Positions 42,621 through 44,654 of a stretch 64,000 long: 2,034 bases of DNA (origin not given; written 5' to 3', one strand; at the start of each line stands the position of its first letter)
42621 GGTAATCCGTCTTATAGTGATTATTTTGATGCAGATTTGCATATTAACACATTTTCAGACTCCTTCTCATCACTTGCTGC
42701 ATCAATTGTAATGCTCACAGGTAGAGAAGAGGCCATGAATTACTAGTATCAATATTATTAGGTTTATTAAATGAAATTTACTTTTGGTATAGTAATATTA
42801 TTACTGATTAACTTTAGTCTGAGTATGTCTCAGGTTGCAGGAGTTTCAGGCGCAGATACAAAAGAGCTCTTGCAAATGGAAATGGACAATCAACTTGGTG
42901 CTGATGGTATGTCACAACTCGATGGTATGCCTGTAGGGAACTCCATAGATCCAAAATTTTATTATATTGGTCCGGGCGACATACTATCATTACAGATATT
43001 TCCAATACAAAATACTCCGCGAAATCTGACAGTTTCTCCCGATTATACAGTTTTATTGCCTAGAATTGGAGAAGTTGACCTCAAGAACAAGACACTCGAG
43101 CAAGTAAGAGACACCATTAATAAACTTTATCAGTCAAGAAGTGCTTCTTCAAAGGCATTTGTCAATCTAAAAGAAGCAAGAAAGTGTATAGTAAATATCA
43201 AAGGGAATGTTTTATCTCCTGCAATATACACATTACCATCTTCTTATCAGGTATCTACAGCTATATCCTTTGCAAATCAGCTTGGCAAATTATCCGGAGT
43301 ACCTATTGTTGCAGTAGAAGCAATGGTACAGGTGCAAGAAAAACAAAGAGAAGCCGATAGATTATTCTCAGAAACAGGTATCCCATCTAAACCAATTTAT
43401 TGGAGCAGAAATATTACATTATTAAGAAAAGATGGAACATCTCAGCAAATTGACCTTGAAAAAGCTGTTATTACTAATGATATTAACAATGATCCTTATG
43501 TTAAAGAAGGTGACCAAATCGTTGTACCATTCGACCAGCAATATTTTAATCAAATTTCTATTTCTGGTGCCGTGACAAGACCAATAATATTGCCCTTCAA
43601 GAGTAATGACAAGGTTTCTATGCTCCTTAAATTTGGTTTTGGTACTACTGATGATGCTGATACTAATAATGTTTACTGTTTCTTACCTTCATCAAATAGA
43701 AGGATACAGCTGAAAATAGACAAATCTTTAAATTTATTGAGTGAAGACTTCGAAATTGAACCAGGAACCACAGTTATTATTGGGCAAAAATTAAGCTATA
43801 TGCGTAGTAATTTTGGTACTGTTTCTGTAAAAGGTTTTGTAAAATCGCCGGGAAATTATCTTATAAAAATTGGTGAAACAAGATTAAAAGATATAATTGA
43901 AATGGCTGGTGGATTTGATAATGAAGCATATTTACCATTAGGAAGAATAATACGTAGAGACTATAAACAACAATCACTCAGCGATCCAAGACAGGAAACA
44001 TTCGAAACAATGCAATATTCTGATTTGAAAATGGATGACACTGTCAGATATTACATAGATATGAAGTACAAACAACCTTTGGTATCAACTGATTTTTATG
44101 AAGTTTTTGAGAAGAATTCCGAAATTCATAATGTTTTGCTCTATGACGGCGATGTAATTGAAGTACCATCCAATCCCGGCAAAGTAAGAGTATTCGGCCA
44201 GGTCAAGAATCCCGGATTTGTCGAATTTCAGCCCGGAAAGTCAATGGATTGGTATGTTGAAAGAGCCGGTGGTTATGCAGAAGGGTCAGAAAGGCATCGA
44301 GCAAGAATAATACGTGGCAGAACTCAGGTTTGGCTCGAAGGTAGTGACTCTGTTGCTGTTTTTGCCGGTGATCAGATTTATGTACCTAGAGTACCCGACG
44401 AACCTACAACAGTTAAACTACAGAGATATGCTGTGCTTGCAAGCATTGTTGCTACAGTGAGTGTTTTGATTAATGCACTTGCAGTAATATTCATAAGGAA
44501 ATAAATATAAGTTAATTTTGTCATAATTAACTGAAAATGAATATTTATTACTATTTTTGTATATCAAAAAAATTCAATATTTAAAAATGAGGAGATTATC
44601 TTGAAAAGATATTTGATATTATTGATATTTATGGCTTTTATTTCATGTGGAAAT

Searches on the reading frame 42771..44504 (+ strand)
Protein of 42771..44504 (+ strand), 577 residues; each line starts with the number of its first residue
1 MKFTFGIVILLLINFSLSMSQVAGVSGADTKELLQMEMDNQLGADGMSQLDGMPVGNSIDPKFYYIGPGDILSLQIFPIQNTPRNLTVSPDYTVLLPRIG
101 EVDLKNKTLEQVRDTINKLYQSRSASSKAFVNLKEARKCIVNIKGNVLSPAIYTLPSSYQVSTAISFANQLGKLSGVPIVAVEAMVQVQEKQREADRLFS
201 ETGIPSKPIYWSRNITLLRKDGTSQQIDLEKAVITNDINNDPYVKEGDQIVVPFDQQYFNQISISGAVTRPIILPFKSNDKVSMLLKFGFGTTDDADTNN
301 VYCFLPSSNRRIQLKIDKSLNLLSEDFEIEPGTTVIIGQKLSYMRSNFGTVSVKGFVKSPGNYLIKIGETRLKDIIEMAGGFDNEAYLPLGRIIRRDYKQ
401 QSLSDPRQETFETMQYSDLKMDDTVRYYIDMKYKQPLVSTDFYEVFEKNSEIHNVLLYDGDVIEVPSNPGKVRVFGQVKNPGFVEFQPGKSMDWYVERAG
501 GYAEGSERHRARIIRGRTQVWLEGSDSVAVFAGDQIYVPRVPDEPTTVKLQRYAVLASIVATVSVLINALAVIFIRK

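Call 37: search_protein_families(library=pfam, proteins=[window:42771-44504:+], max_evalue=0.00001)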
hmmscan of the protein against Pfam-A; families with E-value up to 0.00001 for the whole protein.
window:42771-44504:+ (577 aa): 3 families
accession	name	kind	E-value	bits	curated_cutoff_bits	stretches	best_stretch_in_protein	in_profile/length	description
PF10531.15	SLBB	-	4.3e-25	87.7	27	1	351-387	2-37/55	SLBB domain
PF22461.2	SLBB_2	-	3.7e-15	56.2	27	0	351-389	3-41/79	SLBB domain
PF02563.21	Poly_export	-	3.1e-11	43.7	28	1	63-122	6-65/77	Polysaccharide biosynthesis/export protein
